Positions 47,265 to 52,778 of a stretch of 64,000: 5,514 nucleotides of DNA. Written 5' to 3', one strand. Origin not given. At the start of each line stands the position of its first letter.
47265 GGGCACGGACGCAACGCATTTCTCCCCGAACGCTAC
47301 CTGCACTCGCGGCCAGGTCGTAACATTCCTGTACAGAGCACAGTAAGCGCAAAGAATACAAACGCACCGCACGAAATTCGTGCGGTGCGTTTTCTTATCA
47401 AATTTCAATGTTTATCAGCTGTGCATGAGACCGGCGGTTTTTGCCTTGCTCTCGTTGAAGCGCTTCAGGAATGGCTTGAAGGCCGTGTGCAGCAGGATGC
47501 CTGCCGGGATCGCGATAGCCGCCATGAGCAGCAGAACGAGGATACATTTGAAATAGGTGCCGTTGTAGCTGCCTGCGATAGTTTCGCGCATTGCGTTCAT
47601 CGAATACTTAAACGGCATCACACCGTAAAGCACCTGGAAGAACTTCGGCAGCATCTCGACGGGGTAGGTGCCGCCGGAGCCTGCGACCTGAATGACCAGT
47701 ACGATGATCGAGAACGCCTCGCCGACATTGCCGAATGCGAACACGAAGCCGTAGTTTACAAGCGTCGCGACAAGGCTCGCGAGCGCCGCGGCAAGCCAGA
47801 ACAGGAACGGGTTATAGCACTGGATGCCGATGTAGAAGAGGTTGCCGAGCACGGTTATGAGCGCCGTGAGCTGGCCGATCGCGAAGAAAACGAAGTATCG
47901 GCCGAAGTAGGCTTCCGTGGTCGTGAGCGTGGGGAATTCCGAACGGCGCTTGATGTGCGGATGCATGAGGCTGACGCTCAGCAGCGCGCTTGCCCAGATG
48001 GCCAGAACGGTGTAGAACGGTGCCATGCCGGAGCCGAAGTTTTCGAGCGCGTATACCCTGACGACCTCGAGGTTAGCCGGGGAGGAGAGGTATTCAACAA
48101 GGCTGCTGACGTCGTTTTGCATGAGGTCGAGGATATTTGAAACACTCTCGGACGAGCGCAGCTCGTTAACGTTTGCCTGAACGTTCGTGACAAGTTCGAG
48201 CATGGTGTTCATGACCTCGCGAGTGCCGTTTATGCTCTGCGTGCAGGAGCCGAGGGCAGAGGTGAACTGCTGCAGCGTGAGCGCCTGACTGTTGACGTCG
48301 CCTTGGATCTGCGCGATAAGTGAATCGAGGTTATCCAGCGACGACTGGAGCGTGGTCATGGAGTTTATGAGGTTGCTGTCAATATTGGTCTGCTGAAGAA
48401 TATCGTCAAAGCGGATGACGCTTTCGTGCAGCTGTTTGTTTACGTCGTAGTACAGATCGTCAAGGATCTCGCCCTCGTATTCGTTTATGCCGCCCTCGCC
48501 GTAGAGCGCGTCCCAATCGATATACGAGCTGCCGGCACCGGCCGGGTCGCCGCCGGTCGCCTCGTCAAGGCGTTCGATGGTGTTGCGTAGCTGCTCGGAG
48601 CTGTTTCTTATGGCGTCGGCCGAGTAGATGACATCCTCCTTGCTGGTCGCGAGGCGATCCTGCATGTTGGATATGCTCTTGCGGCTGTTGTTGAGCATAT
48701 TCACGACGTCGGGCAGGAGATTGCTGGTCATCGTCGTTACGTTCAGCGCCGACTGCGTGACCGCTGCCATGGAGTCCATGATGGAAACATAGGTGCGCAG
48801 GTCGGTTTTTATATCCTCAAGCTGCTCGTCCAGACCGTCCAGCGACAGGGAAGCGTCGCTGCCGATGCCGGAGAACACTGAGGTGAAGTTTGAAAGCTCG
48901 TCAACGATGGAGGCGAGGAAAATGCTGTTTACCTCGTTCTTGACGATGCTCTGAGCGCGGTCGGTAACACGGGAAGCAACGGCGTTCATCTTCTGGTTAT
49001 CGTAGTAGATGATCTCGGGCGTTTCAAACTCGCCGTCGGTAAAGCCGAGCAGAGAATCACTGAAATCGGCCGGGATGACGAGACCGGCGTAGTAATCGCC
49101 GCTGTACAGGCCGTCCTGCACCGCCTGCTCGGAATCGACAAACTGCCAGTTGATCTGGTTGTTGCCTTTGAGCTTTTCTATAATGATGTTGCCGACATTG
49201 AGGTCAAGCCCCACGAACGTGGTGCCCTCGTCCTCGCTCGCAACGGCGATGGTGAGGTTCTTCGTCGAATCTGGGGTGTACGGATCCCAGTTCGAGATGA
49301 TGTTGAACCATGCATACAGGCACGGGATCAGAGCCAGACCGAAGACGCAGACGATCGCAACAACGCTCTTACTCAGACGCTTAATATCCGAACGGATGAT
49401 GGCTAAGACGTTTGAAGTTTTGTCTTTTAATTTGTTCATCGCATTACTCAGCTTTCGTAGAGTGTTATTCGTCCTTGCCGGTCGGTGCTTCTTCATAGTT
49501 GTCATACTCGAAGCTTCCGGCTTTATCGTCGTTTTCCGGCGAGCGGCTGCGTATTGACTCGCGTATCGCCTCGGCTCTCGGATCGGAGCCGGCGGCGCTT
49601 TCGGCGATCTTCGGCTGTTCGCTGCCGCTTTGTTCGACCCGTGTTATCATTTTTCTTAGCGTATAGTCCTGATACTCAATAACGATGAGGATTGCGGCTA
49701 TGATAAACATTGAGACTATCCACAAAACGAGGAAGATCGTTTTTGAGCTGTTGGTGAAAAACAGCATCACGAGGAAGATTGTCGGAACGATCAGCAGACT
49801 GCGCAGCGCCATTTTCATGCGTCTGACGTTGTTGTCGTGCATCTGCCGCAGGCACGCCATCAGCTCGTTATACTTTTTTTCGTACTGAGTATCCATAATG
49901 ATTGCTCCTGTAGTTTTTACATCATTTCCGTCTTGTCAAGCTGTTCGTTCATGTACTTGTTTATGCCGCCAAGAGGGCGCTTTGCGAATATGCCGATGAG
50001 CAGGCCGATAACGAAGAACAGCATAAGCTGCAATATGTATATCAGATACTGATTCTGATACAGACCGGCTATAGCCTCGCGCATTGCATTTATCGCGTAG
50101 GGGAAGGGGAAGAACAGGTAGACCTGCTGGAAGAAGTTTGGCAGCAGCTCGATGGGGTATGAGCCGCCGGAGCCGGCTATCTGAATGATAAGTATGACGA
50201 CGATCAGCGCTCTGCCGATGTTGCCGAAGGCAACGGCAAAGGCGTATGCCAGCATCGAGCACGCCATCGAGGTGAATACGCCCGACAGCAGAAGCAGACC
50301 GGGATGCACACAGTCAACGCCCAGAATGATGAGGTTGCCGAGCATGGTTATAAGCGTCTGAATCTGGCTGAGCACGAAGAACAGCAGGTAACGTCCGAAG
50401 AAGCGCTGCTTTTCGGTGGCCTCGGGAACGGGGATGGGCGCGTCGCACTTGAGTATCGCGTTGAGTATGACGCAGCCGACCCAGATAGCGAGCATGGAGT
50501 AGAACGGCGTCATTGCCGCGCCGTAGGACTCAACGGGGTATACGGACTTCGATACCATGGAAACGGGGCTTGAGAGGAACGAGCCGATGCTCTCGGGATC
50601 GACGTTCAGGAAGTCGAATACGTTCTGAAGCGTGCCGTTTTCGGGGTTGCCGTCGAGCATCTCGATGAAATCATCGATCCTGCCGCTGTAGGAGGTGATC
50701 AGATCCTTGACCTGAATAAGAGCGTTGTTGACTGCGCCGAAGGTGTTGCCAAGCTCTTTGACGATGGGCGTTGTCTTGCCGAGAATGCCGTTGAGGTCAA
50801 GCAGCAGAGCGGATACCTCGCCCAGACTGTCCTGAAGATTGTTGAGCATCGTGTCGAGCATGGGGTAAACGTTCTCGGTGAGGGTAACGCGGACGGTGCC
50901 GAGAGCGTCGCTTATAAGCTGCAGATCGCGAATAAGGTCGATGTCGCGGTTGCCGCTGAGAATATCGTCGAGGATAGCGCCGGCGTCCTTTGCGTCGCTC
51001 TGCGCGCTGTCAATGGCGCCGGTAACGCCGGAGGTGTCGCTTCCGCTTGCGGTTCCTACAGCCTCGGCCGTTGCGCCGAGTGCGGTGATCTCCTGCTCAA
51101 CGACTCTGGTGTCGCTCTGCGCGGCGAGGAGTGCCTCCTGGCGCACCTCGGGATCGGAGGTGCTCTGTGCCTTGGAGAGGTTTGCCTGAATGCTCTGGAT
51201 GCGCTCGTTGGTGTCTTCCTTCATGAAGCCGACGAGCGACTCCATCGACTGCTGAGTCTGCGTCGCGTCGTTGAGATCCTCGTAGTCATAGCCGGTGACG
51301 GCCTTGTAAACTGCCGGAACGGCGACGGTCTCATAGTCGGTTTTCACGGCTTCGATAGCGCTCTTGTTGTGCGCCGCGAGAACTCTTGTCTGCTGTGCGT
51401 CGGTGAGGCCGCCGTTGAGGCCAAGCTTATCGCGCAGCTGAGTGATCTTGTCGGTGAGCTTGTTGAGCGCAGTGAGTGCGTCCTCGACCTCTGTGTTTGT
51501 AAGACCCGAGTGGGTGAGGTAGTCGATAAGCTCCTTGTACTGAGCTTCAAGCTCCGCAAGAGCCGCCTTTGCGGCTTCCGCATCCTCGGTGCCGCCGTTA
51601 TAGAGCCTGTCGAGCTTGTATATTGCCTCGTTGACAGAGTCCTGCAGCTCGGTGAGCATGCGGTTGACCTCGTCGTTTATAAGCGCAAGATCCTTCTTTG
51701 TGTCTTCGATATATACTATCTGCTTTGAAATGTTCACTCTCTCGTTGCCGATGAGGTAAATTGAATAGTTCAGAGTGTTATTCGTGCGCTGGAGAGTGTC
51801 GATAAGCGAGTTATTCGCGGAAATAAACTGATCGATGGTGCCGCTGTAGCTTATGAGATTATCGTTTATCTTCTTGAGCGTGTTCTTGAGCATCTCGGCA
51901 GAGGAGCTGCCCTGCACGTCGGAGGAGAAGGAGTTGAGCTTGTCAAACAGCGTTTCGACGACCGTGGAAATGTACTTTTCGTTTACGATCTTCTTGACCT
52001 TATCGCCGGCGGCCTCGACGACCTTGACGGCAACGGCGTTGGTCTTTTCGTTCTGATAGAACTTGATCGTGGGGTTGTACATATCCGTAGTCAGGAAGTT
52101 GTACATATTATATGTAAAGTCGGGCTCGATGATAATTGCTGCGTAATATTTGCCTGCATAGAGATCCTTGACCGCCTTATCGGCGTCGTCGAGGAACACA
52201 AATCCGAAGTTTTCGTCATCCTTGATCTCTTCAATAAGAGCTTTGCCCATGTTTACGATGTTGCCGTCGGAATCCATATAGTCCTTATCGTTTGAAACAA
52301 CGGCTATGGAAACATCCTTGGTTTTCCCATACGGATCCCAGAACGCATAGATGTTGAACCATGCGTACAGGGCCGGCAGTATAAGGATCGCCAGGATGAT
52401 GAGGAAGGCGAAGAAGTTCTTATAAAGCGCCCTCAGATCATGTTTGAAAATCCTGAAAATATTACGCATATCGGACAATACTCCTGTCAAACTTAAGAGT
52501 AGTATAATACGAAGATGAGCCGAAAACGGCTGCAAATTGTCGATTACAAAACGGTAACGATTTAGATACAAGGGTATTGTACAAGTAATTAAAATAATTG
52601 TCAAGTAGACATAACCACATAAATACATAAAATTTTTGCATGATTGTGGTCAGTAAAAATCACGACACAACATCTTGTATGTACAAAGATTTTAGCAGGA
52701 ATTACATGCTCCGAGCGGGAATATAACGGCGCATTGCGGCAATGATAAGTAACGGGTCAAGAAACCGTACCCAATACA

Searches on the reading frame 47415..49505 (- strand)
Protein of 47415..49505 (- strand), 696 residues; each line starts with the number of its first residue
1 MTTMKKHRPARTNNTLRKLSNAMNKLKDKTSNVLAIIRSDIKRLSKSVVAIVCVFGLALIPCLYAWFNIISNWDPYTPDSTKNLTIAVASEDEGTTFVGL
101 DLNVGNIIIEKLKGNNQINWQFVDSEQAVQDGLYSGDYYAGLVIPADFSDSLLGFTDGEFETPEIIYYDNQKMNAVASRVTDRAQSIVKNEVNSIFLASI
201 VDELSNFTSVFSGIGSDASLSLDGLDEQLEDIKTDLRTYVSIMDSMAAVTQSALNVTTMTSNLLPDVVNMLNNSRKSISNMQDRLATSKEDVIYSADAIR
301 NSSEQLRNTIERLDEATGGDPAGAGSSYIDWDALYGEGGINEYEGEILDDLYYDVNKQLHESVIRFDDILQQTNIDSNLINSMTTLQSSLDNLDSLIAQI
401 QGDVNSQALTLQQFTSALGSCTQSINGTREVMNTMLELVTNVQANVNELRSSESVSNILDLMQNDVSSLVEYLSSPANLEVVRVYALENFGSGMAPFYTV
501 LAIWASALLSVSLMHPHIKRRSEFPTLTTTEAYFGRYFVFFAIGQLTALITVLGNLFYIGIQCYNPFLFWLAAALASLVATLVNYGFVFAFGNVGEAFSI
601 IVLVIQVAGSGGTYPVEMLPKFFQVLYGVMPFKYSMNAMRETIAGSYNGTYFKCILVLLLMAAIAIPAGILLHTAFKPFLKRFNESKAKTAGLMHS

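Call 46: search_protein_families(library=pfam, proteins=[window:47415-49505:-])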
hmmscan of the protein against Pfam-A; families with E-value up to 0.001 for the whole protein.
window:47415-49505:- (696 aa): 4 families
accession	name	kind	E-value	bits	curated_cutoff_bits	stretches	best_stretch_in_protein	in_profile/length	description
PF12698.13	ABC2_membrane_3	-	4.2e-22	79.1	31.6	2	446-670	100-346/347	ABC-2 family transporter protein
PF01061.29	ABC2_membrane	-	6.8e-09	36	26.9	1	497-642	60-209/211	ABC-2 type transporter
PF12051.14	DUF3533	-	1.2e-06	28.2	27.6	1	78-203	24-163/380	Protein of unknown function (DUF3533)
PF04513.17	Baculo_PEP_C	-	1.8e-05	25.2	38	0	348-429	54-131/140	Baculovirus polyhedron envelope protein, PEP, C terminus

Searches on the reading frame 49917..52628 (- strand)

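Call 46: search_protein_families(library=pfam, proteins=[window:49917-52628:-])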
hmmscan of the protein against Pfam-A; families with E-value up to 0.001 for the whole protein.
window:49917-52628:- (903 aa): 3 families
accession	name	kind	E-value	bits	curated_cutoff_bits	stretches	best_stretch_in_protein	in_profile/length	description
PF12698.13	ABC2_membrane_3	-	1.9e-20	73.7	31.6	2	741-881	205-347/347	ABC-2 family transporter protein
PF12051.14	DUF3533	-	3.6e-09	36.5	27.6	1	77-236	3-173/380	Protein of unknown function (DUF3533)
PF01061.29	ABC2_membrane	-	3.3e-05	24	26.9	1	743-852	96-209/211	ABC-2 type transporter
